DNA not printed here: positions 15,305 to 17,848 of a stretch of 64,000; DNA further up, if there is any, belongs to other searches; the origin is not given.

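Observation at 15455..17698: HdrL-type HdrA paralog with an inserted GltD-like NAD(P)H-binding domain adjacent to a canonical HdrA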

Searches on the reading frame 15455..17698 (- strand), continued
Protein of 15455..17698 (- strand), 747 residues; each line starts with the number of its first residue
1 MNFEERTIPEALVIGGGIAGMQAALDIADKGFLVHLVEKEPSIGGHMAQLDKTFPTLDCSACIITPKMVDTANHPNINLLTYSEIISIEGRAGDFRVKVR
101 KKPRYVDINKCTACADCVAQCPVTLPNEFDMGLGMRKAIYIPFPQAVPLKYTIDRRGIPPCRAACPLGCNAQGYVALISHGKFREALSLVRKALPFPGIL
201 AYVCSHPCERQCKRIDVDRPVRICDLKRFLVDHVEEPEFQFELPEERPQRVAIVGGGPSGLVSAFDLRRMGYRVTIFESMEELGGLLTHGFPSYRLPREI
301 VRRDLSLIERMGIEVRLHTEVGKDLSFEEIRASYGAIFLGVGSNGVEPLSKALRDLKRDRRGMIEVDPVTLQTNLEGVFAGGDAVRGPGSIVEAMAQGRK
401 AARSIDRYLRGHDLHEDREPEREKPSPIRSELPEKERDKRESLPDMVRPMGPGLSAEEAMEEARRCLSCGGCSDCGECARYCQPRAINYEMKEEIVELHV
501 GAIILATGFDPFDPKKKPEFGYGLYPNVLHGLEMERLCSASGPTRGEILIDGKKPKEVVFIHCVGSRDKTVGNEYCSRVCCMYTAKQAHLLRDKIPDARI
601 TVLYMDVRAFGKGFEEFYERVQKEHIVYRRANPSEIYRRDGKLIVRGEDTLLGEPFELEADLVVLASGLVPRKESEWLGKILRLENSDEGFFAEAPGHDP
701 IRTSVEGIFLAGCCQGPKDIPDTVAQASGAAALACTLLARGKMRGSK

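Call 14: find_related_loci(query=window:15455-17698:-, collection=genome_contigs, flank=10000)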
Query window:15455-17698:- (747 aa) in genome_contigs; peptide patterns used: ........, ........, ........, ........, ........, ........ (x = any residue, [..] = any of these).
599 stretches matched a pattern (row limit reached: there are more); 585 encode a relative of the query (tblastn E <= 1e-3); the best 80 are kept; 80 distinct loci.
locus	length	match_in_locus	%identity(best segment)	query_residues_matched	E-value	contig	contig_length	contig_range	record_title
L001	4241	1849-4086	78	1-744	0e+0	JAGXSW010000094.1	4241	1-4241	MAG: Syntrophaceae bacterium isolate CROMO_BS_212_2_0 c_000000299387, whole genome shotgun sequence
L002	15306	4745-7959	78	4-742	0e+0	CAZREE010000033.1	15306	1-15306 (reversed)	MAG TPA_asm: uncultured Syntrophorhabdus sp. isolate binchicken_co377_150 genome assembly, contig: NODE_2858_length_1530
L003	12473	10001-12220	76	5-744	0e+0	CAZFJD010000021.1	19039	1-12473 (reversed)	MAG TPA_asm: uncultured Syntrophaceae bacterium isolate binchicken_co325_68 genome assembly, contig: NODE_718_length_190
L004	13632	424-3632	76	8-742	0e+0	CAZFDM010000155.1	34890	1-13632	MAG TPA_asm: uncultured Syntrophaceae bacterium isolate SRP231805_co4_41 genome assembly, contig: k141_248927, whole gen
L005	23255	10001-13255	76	5-742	0e+0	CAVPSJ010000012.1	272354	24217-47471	MAG: uncultured delta proteobacterium isolate MFD10007.bin.2.36 genome assembly, contig: contig_47855, whole genome shot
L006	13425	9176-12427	75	1-742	0e+0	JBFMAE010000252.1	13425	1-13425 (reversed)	MAG: Thermodesulfobacteriota bacterium isolate MAG130 MAG130_252, whole genome shotgun sequence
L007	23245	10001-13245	76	7-742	0e+0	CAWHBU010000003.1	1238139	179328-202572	MAG: uncultured delta proteobacterium isolate MFD03726.bin.2.155 genome assembly, contig: contig_10500, whole genome sho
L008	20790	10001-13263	75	2-742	0e+0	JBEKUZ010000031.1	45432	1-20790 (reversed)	MAG: Thermodesulfobacteriota bacterium isolate SPRUCE 593 SPRUCE_593_31, whole genome shotgun sequence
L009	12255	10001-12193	76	12-742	0e+0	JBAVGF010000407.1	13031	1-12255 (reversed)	MAG: Thermodesulfobacteriota bacterium isolate MFD06953_ilm_asm_bin13 k127_37033, whole genome shotgun sequence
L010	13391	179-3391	74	4-741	0e+0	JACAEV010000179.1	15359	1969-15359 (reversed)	MAG: Syntrophaceae bacterium isolate L.E.D.11_1 k119_1541883, whole genome shotgun sequence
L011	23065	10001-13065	72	1-742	0e+0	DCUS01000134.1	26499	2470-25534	MAG TPA_asm: Syntrophaceae bacterium UBA2208 UBA2208_contig_27769, whole genome shotgun sequence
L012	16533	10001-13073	79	7-744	9e-142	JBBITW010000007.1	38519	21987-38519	MAG: Deltaproteobacteria bacterium isolate RSS170216_bin_405 NODE_1250_length_38519_cov_5.366369, whole genome shotgun s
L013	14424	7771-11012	48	9-747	2e-135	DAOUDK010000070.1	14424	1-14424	MAG TPA_asm: Anaerolineae bacterium isolate M42_99 k117_379587, whole genome shotgun sequence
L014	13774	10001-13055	73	4-744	5e-135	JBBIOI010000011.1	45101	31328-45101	MAG: Deltaproteobacteria bacterium isolate TCS170221_bin_276 NODE_596_length_45101_cov_4.11916, whole genome shotgun seq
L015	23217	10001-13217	77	4-747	4e-133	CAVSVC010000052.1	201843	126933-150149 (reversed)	MAG: uncultured delta proteobacterium isolate MFD02809.bin.2.45 genome assembly, contig: contig_45026, whole genome shot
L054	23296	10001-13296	64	12-738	8e-108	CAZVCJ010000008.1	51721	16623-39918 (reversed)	MAG TPA_asm: uncultured Anaerolineae bacterium isolate SRP178699_co1_610 genome assembly, contig: NODE_568_length_51721_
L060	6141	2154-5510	66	3-740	1e-106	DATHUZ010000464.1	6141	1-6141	MAG TPA_asm: Anaerolineae bacterium isolate SMAG_U16120 k141_1117162, whole genome shotgun sequence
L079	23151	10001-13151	61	2-744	3e-102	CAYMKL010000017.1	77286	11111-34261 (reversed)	MAG TPA_asm: uncultured Anaerolineae bacterium isolate SRP167671_co1_184 genome assembly, contig: NODE_331_length_77286_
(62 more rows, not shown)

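Call 37: predict_structure(alignment_id=A1)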
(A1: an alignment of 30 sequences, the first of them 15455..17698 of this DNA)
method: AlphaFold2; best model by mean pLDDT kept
length: 747 residues; sequences in the alignment: 30
mean_pLDDT: 57.8   pTM: 0.45
mean pLDDT of the five models: 57.8, 55.2, 53.8, 51.7, 49.4
residues with pLDDT >= 90: 38; 70-90: 233; 50-70: 176; < 50: 300
segments of 3 or more residues with pLDDT < 50: 1-5, 40-66, 103-170, 204-221, 422-450, 467-491, 508-525, 531-547, 563-581, 606-618, 667-703, 712-722, 743-747
pLDDT, mean of each block of 10 residues (from residue 1): 61 69 78 75 32 28 44 70 72 83 39 28 26 29 24 28 39 60 76 70 46 35 67 67 75 87 90 89 69 61 80 87 81 90 54 70 76 88 62 78 91 71 39 39 39 74 52 30 31 78 64 33 43 32 40 75 41 37 58 74 55 42 67 64 71 75 53 35 35 31 58 42 56 76 44
secondary structure, 60 per line:
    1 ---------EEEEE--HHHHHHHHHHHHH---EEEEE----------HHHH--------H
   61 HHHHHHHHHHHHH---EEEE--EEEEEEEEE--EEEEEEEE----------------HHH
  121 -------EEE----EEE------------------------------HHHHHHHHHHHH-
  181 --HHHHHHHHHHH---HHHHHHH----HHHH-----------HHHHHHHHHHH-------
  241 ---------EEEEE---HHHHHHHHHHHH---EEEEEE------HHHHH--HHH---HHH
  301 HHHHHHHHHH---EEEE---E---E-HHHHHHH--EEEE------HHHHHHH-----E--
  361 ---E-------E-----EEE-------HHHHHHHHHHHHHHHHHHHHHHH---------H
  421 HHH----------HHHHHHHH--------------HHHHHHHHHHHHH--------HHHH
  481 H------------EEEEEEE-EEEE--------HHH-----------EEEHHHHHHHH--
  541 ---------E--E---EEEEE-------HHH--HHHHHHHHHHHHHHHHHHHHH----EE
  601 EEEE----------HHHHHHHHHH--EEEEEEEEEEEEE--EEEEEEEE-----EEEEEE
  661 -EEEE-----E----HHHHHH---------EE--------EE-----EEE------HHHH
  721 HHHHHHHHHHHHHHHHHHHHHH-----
elements in order (helices of 4 or more, strands of 3 or more residues): E10-14 H17-29 E33-37 H48-51 H60-73 E77-80 E83-91 E94-101 E128-130 E135-137 H168-179 H183-193 H197-203 H208-211 H223-233 E250-254 H258-269 E273-278 H285-289 H298-310 E314-317 H327-333 E336-339 H346-352 E378-380 H388-410 H420-423 H434-441 H456-468 H477-481 E494-500 E502-505 E528-530 H531-538 E557-561 H574-594 E599-604 H615-624 E627-639 E642-649 E655-660 E662-665 H676-681 E708-710 H717-742

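Call 39: search_protein_representatives(protein=window:15455-17698:-)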
Query: 747 residues. Proteins with E-value up to 0.001 (for the whole library): 25402; up to 1e-10: 13416; up to 1e-30: 4315. The best 150 are listed.
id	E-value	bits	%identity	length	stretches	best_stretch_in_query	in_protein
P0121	0.0e+00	1315.7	76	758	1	6-743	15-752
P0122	2.9e-296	1001.1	46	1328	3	5-741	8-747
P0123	4.5e-244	828.6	50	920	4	474-744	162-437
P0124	2.6e-241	819.4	43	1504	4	8-343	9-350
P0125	3.1e-235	799.3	42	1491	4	8-344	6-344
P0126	3.5e-232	789.2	44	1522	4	11-345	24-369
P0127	7.6e-230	781.5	42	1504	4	11-343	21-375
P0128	2.6e-224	763.2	42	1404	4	356-738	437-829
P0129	1.3e-223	760.9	41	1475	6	358-741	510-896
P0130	5.5e-223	758.8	43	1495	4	8-364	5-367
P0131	9.3e-223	758.1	48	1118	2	10-343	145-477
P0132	1.6e-222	757.3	42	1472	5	11-359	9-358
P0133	2.6e-222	756.6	51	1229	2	10-351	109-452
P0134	9.5e-220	748.1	43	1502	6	10-329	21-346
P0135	8.9e-218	741.6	42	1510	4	8-357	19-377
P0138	8.8e-213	725.1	43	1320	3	8-741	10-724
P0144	1.2e-209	714.7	42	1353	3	10-742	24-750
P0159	6.2e-185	633.0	44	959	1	9-739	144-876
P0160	2.5e-183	627.7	47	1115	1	9-740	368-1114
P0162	2.0e-181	621.4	38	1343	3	11-740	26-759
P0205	8.9e-142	490.3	36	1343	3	10-733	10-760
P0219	5.6e-134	464.5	41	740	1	10-738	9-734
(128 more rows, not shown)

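Call 46: find_related_loci(query=A2, collection=metagenome_contigs, flank=10000)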
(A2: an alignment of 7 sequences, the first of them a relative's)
Query A2 (1328 aa) in metagenome_contigs; peptide patterns used: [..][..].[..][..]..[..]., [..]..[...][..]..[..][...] (x = any residue, [..] = any of these).
600 stretches matched a pattern (row limit reached: there are more); 591 encode a relative of the query (tblastn E <= 1e-3); the best 80 are kept; 80 distinct loci.
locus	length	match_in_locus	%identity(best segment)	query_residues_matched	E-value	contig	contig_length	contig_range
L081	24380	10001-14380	73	15-1326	0e+0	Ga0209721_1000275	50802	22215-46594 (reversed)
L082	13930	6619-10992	57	15-1326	0e+0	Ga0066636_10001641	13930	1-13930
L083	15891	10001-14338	51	13-1322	0e+0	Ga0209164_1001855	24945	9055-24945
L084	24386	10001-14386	54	15-1322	0e+0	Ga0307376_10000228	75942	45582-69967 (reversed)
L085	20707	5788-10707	51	15-1327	0e+0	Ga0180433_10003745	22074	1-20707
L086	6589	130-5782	53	25-1326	0e+0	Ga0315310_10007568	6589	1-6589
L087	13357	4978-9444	52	15-1322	0e+0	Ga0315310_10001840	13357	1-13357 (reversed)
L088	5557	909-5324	51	11-1327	0e+0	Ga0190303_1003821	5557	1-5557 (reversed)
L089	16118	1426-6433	60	11-1322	0e+0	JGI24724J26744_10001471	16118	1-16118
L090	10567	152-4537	54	13-1322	0e+0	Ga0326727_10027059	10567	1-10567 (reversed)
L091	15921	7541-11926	50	13-1322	0e+0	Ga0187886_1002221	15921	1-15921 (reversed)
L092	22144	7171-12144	53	11-1322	0e+0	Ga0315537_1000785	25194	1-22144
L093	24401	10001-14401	51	11-1325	0e+0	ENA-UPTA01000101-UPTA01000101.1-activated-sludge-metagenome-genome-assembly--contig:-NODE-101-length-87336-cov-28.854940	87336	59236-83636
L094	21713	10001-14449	52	4-1322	0e+0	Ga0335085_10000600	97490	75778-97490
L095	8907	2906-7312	51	11-1325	0e+0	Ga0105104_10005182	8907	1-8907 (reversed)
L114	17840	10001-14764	56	11-1322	0e+0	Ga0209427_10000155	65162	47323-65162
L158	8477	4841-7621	53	15-1327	0e+0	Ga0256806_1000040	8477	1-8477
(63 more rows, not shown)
